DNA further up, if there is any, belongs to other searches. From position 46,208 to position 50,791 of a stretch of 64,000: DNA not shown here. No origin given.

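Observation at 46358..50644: Giant double-activase / hydroxyacyl-CoA-dehydratase-like fusion resembling a fused PlsA-PlsR plasmalogen synthase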

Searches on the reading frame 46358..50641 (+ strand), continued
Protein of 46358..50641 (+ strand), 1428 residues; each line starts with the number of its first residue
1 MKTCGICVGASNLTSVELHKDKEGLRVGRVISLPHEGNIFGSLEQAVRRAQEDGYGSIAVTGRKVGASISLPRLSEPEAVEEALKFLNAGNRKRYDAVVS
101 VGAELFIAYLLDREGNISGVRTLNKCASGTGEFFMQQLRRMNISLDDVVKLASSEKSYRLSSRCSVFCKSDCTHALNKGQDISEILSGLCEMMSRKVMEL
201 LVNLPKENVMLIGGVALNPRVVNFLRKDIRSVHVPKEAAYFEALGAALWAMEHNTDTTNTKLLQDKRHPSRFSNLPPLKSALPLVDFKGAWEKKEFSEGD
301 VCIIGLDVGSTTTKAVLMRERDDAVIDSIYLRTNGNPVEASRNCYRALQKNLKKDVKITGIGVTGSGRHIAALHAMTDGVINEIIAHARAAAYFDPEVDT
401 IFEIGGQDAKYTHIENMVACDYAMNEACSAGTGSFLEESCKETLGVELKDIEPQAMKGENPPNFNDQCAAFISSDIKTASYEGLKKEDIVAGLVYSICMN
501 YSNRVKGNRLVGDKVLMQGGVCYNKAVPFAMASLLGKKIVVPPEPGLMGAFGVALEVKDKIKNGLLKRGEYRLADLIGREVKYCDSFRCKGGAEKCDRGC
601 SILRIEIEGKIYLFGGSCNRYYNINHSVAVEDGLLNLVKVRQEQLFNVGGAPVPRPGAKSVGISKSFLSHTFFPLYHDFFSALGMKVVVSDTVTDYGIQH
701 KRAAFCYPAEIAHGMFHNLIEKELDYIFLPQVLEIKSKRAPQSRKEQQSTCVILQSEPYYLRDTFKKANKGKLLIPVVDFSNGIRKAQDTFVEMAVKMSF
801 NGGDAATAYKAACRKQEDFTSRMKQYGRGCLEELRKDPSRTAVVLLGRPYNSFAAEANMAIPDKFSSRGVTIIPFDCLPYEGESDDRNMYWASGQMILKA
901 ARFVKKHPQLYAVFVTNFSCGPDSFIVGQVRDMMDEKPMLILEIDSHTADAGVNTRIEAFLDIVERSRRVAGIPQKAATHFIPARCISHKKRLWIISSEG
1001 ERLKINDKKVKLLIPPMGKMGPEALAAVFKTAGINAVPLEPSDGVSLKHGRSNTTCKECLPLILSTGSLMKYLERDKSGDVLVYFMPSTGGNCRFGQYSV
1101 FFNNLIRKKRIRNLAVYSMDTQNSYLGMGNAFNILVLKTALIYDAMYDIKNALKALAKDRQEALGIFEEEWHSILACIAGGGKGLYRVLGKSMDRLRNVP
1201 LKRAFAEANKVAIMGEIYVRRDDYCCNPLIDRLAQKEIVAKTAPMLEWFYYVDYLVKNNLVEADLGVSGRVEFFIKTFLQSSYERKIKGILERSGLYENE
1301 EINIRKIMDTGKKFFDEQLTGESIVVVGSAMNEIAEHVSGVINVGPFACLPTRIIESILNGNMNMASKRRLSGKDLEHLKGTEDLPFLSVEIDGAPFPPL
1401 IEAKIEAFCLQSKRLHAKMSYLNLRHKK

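Call 52: search_dna_similar(query=window:46358-50641:+, collection=plasmids, mode=protein, max_rows=30, max_evalue=1e-20)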
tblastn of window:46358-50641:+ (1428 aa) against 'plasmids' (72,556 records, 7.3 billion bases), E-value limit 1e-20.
Records with a match: 13; places in all: 14; records where one place covers at least 80% of the query: 5.
Best place of each record, by identity: <60% 13.
By first word of the organism name: Listeria 2; Fusobacterium 2; Acetoanaerobium 1; Haliovirga 1; Paraclostridium 1; Collinsella 1; Subdoligranulum 1; Monoglobus 1; Brevibacillus 1; Rhizobium 1; and 1 more.
By predicted mobility (MOB-suite, as given by PLSDB): non-mobilizable 11; conjugative 1; mobilizable 1.
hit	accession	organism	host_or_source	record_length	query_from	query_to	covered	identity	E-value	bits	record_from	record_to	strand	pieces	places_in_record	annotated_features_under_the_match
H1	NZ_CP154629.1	Acetoanaerobium noterae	cell culture,Sludge of a digestion ...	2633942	126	1354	86%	26.2%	6e-86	319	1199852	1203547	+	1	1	none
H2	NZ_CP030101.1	Listeria monocytogenes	Environment,water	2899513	61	1354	91%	24.4%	7e-85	316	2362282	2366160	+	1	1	none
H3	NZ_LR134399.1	Listeria monocytogenes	Homo sapiens,Vein blood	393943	61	1354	91%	24.4%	5e-84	313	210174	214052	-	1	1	2-hydroxyacyl-CoA dehydratase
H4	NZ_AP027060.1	Haliovirga abyssi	-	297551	118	1354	87%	24.4%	4e-76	288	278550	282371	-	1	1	acyl-CoA dehydratase activase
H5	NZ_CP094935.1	Paraclostridium bifermentans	Homo sapiens,feces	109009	1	1112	78%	26.8%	8e-99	359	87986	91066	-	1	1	acyl-CoA dehydratase activase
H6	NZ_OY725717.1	Collinsella aerofaciens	-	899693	117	1355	87%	23.8%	2e-76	289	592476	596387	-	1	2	acyl-CoA dehydratase activase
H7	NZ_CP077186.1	Fusobacterium animalis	Homo sapiens,resected colorectal tumor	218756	5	960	67%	26.6%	3e-70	269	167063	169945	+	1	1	acyl-CoA dehydratase activase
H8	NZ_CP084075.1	Fusobacterium vincentii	-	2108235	5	934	65%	27.2%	9e-70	268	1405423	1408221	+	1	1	none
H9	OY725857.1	Subdoligranulum variabile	-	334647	93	965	61%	26.8%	2e-66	256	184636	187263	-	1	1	none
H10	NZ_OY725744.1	Monoglobus pectinilyticus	-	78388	304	969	44%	30.3%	1e-39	278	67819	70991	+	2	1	2-hydroxyacyl-CoA dehydratase | acyl-CoA dehydratase activase-related protein | acyl-CoA dehydratase activase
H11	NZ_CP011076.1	Brevibacillus laterosporus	Oryza sativa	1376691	37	767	51%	23.9%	1e-43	182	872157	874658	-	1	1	none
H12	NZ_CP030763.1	Rhizobium leguminosarum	Genomic DNA from Bacterial pure culture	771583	264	562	21%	31.3%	9e-22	111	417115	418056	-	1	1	acyl-CoA dehydratase activase (x2)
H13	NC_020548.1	Azoarcus sp. KH32C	-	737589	301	561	18%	32.6%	2e-23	116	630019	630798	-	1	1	acyl-CoA dehydratase activase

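Call 53: get_annotated_region(hit=H3, flank=3000)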
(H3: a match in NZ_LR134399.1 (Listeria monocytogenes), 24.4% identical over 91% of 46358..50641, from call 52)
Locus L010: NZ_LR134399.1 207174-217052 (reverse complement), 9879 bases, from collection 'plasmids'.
description: Listeria monocytogenes strain NCTC7974 plasmid 2, complete sequence
organism: Listeria monocytogenes (NCBI taxid 1639)
taxonomy: Bacteria; Bacillota; Bacilli; Bacillales; Listeriaceae; Listeria; Listeria monocytogenes
host: -; source: Homo sapiens,Vein blood; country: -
typing (MOB-suite, as given by PLSDB): non-mobilizable
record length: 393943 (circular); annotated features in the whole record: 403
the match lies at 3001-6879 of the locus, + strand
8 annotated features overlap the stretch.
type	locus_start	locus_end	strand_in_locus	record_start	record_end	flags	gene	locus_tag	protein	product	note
CDS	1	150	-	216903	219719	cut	-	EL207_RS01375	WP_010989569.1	sigma-54-dependent transcriptional regulator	-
CDS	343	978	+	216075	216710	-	-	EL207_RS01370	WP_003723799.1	FMN-dependent NADH-azoreductase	-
CDS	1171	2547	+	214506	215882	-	-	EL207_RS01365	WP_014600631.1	amino acid permease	GO:0006865 - amino acid transport [Evidence IEA]; GO:0055085 - transmembrane transport [Evidence IEA]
CDS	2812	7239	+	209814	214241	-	-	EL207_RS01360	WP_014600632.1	2-hydroxyacyl-CoA dehydratase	-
CDS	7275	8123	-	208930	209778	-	-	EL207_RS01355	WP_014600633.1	PhzF family phenazine biosynthesis protein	GO:0009058 - biosynthetic process [Evidence IEA]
CDS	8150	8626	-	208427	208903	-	ybaK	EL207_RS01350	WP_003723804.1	Cys-tRNA(Pro) deacylase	GO:0043039 - tRNA aminoacylation [Evidence IEA]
CDS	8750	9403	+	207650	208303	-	-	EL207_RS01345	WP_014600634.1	DUF5105 domain-containing protein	-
CDS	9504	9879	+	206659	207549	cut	-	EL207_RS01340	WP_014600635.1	carbon-nitrogen hydrolase family protein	-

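Call 54: get_annotated_region(hit=H6, flank=3000)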
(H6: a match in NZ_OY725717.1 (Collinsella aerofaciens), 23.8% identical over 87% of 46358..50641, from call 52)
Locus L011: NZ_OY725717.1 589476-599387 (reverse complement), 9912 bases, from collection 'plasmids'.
description: Collinsella aerofaciens strain Collinsella aerofaciens TSDC17.2-1.1 plasmid 6, complete sequence
organism: Collinsella aerofaciens (NCBI taxid 74426)
taxonomy: Bacteria; Actinomycetota; Coriobacteriia; Coriobacteriales; Coriobacteriaceae; Collinsella; Collinsella aerofaciens
host: -; source: -; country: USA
typing (MOB-suite, as given by PLSDB): non-mobilizable
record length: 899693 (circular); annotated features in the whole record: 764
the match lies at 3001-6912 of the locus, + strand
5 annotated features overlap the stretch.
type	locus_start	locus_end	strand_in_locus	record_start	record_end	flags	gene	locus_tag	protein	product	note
CDS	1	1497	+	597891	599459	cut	-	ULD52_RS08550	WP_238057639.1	threonine/serine exporter family protein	-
CDS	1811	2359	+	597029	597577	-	-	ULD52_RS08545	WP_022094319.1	hypothetical protein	-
CDS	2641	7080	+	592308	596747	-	-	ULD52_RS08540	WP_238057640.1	acyl-CoA dehydratase activase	-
CDS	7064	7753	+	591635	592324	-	-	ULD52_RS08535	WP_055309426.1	TetR/AcrR family transcriptional regulator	GO:0006355 - regulation of DNA-templated transcription [Evidence IEA]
CDS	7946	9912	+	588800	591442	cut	-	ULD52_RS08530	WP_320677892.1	ATP-dependent Clp protease ATP-binding subunit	-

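Call 62: get_annotated_region(hit=H1, flank=1500)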
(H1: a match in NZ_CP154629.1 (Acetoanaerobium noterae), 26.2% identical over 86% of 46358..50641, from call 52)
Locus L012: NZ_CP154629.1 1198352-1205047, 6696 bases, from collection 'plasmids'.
description: Acetoanaerobium noterae strain DSL2 plasmid pTPELB2, complete sequence
organism: Acetoanaerobium noterae (NCBI taxid 745369)
taxonomy: Bacteria; Bacillota; Clostridia; Peptostreptococcales; Filifactoraceae; Acetoanaerobium; Acetoanaerobium noterae
host: -; source: cell culture,Sludge of a digestion tower of a wastewater treatment plant; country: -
typing (MOB-suite, as given by PLSDB): non-mobilizable
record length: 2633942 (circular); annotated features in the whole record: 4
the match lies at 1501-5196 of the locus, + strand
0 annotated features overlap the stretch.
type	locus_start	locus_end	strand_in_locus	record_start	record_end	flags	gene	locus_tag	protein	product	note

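Call 63: get_annotated_region(hit=H4, flank=1500)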
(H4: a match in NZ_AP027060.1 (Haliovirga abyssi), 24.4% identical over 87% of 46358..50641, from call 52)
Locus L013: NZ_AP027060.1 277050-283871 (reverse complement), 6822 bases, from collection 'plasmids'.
description: Haliovirga abyssi strain IC12 plasmid pHIC, complete sequence
organism: Haliovirga abyssi (NCBI taxid 2996794)
taxonomy: Bacteria; Fusobacteriota; Fusobacteriia; Fusobacteriales; Haliovirgaceae; Haliovirga; Haliovirga abyssi
host: -; source: -; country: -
typing (MOB-suite, as given by PLSDB): non-mobilizable
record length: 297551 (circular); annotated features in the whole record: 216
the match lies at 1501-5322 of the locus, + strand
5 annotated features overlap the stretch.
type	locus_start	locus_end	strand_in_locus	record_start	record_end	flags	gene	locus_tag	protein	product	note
CDS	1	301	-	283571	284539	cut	manA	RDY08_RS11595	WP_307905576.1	mannose-6-phosphate isomerase, class I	GO:0005975 - carbohydrate metabolic process [Evidence IEA]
CDS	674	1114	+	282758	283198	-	-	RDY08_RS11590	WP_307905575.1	YaiI/YqxD family protein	-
CDS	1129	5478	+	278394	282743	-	-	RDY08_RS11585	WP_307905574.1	acyl-CoA dehydratase activase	-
CDS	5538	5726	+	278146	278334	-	-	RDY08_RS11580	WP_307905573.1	hypothetical protein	-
CDS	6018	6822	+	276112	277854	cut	-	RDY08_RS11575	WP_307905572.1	alpha/beta hydrolase-fold protein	-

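Call 69: search_protein_families(library=pfam, proteins=[window:46358-50641:+, P0044, P0106, P0173, L010:2812-7236:+, L013:1129-5475:+], max_evalue=1)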
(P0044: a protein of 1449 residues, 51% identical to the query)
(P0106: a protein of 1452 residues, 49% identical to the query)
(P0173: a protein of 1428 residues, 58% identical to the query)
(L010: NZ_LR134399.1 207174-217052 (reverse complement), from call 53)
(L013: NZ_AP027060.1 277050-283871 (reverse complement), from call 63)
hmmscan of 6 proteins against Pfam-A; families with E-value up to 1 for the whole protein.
window:46358-50641:+ (1428 aa): 6 families
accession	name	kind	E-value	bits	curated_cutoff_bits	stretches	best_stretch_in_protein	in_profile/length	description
PF01869.26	BcrAD_BadFG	-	6.2e-62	210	31.5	2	304-555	1-269/271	BadF/BadG/BcrA/BcrD ATPase family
PF09989.15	DUF2229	-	8.7e-48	163.3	29.4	1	661-877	2-217/218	CoA enzyme activase uncharacterised domain (DUF2229)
PF02782.22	FGGY_C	-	1e-05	25.8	27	1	456-555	95-192/198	FGGY family of carbohydrate kinases, C-terminal domain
PF10200.14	Ndufs5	-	0.033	14.9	21.2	1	134-178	3-49/96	NADH:ubiquinone oxidoreductase, NDUFS5-15kDa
PF05378.19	Hydant_A_N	-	0.16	12.1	25.2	1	304-355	2-53/176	Hydantoinase/oxoprolinase N-terminal region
PF00370.27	FGGY_N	-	0.26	11.3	28.8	0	303-384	2-96/245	FGGY family of carbohydrate kinases, N-terminal domain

P0044 (1449 aa): 5 families
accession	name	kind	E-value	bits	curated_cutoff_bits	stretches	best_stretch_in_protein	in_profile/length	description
PF01869.26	BcrAD_BadFG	-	1.6e-53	182.4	31.5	2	310-561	1-269/271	BadF/BadG/BcrA/BcrD ATPase family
PF09989.15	DUF2229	-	5.8e-45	154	29.4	1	666-884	1-217/218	CoA enzyme activase uncharacterised domain (DUF2229)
PF02782.22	FGGY_C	-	1.3e-05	25.5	27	1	462-561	95-192/198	FGGY family of carbohydrate kinases, C-terminal domain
PF22521.2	HypF_C_2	-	0.043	14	27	1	190-238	171-219/241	Carbamoyltransferase, Kae1-like Domain, second subdomain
PF00370.27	FGGY_N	-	0.36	10.8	28.8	0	309-337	2-29/245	FGGY family of carbohydrate kinases, N-terminal domain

P0106 (1452 aa): 6 families
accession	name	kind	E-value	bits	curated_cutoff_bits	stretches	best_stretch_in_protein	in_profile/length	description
PF01869.26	BcrAD_BadFG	-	3.9e-50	171.3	31.5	2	306-557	1-269/271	BadF/BadG/BcrA/BcrD ATPase family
PF09989.15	DUF2229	-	2.9e-47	161.6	29.4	1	661-879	1-217/218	CoA enzyme activase uncharacterised domain (DUF2229)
PF02782.22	FGGY_C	-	2.4e-09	37.7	27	2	464-557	101-192/198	FGGY family of carbohydrate kinases, C-terminal domain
PF13668.12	Ferritin_2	-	0.058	14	24.7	1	38-111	34-110/138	Ferritin-like domain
PF05378.19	Hydant_A_N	-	0.11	12.7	25.2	1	306-368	2-67/176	Hydantoinase/oxoprolinase N-terminal region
PF01968.24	Hydantoinase_A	-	0.14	11.8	22.9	1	299-324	75-100/291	Hydantoinase/oxoprolinase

P0173 (1428 aa): 7 families
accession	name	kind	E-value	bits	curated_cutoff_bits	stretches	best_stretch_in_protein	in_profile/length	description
PF01869.26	BcrAD_BadFG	-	1.3e-55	189.2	31.5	2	316-568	1-269/271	BadF/BadG/BcrA/BcrD ATPase family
PF09989.15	DUF2229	-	9.9e-36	123.8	29.4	1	678-899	1-218/218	CoA enzyme activase uncharacterised domain (DUF2229)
PF02782.22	FGGY_C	-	3.1e-08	34.1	27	1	469-568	95-192/198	FGGY family of carbohydrate kinases, C-terminal domain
PF06050.19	HGD-D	-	3.9e-06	27.1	28.4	2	1357-1411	283-338/342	2-hydroxyglutaryl-CoA dehydratase, D-component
PF22521.2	HypF_C_2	-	0.0025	18.1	27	1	195-244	170-219/241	Carbamoyltransferase, Kae1-like Domain, second subdomain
PF05378.19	Hydant_A_N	-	0.026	14.7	25.2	1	316-378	2-66/176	Hydantoinase/oxoprolinase N-terminal region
PF03702.20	AnmK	-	0.17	11.3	24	1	197-247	264-316/367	Anhydro-N-acetylmuramic acid kinase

L010:2812-7236:+ (1475 aa): 4 families
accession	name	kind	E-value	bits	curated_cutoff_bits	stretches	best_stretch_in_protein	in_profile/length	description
PF09989.15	DUF2229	-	1.9e-85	286.4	29.4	2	669-886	1-218/218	CoA enzyme activase uncharacterised domain (DUF2229)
PF01869.26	BcrAD_BadFG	-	2.2e-59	201.7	31.5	2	320-574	1-271/271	BadF/BadG/BcrA/BcrD ATPase family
PF01548.23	DEDD_Tnp_IS110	-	7.5e-05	23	29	1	4-73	1-67/155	Transposase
PF00370.27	FGGY_N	-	9.7e-05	22.5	28.8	1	4-48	3-46/245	FGGY family of carbohydrate kinases, N-terminal domain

L013:1129-5475:+ (1449 aa): 9 families
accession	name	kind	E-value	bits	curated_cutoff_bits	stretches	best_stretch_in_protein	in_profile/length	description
PF01869.26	BcrAD_BadFG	-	2.1e-74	250.9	31.5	2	336-592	1-270/271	BadF/BadG/BcrA/BcrD ATPase family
PF09989.15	DUF2229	-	1.7e-69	234.3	29.4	1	705-925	1-218/218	CoA enzyme activase uncharacterised domain (DUF2229)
PF00370.27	FGGY_N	-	3.5e-06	27.2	28.8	2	4-40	1-36/245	FGGY family of carbohydrate kinases, N-terminal domain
PF05378.19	Hydant_A_N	-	4.8e-06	26.9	25.2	1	6-64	2-60/176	Hydantoinase/oxoprolinase N-terminal region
PF02782.22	FGGY_C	-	5.4e-06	26.8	27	1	508-593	109-194/198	FGGY family of carbohydrate kinases, C-terminal domain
PF01548.23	DEDD_Tnp_IS110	-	7e-06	26.3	29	2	6-65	1-54/155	Transposase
PF00480.26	ROK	-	0.01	15.8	22.9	0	335-400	1-67/294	ROK family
PF22521.2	HypF_C_2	-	0.14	12.3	27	0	505-569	152-215/241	Carbamoyltransferase, Kae1-like Domain, second subdomain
PF04675.19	DNA_ligase_A_N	-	0.18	12.4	24.6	1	831-871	56-100/174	DNA ligase N terminus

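Call 70: search_protein_families(library=pfam, proteins=[L010:2812-3711:+, L013:1129-2088:+], max_evalue=1)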
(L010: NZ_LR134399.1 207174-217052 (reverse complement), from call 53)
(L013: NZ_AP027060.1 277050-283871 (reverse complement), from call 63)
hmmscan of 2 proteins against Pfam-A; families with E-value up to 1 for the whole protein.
L010:2812-3711:+ (300 aa): 3 families
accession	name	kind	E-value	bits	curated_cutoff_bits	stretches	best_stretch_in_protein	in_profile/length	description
PF01869.26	BcrAD_BadFG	-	4e-22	79.5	31.5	1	5-213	2-229/271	BadF/BadG/BcrA/BcrD ATPase family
PF01548.23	DEDD_Tnp_IS110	-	0.011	16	29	1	4-74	1-68/155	Transposase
PF00370.27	FGGY_N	-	0.017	15.2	28.8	1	4-48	3-46/245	FGGY family of carbohydrate kinases, N-terminal domain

L013:1129-2088:+ (320 aa): 5 families
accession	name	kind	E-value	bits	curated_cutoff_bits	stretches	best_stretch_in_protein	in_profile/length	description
PF01869.26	BcrAD_BadFG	-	5.1e-29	102.1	31.5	1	6-263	1-269/271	BadF/BadG/BcrA/BcrD ATPase family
PF05378.19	Hydant_A_N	-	0.00094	19.4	25.2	1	6-64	2-60/176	Hydantoinase/oxoprolinase N-terminal region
PF00370.27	FGGY_N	-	0.002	18.2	28.8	1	4-40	1-36/245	FGGY family of carbohydrate kinases, N-terminal domain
PF01548.23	DEDD_Tnp_IS110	-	0.012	15.8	29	1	6-66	1-55/155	Transposase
PF04577.19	Glyco_transf_61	-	0.091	13.4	27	0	272-314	71-111/137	Glycosyltransferase 61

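Call 111: find_encoding_contigs(protein=P0007, flank=10000, max_places=1)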
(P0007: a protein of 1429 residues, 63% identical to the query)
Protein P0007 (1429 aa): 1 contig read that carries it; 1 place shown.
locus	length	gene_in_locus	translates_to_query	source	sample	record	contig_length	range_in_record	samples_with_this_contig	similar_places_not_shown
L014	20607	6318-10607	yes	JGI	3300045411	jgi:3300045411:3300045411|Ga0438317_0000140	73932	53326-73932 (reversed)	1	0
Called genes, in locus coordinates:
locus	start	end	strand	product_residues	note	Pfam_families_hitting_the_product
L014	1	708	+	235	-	?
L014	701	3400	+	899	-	PF00501:AMP-binding, PF13193:AMP-binding_C (weak), PF00550:PP-binding, PF01553:Acyltransferase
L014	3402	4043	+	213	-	-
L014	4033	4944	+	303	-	PF01148:CTP_transf_1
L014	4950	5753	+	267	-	PF12147:Methyltransf_20, PF13649:Methyltransf_25 (faint)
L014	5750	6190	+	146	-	PF12641:Flavodoxin_3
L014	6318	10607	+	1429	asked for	PF01869:BcrAD_BadFG, PF09989:DUF2229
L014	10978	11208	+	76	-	-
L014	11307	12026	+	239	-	-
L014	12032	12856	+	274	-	-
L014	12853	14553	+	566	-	PF02554:CstA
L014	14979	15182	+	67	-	PF00313:CSD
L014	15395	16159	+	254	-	PF02535:Zip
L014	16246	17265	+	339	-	PF01087:GalP_UDP_transf, PF16285:DUF4931_N, PF16268:DUF4921, PF02744:GalP_UDP_tr_C, PF01230:HIT (weak)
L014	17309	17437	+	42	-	-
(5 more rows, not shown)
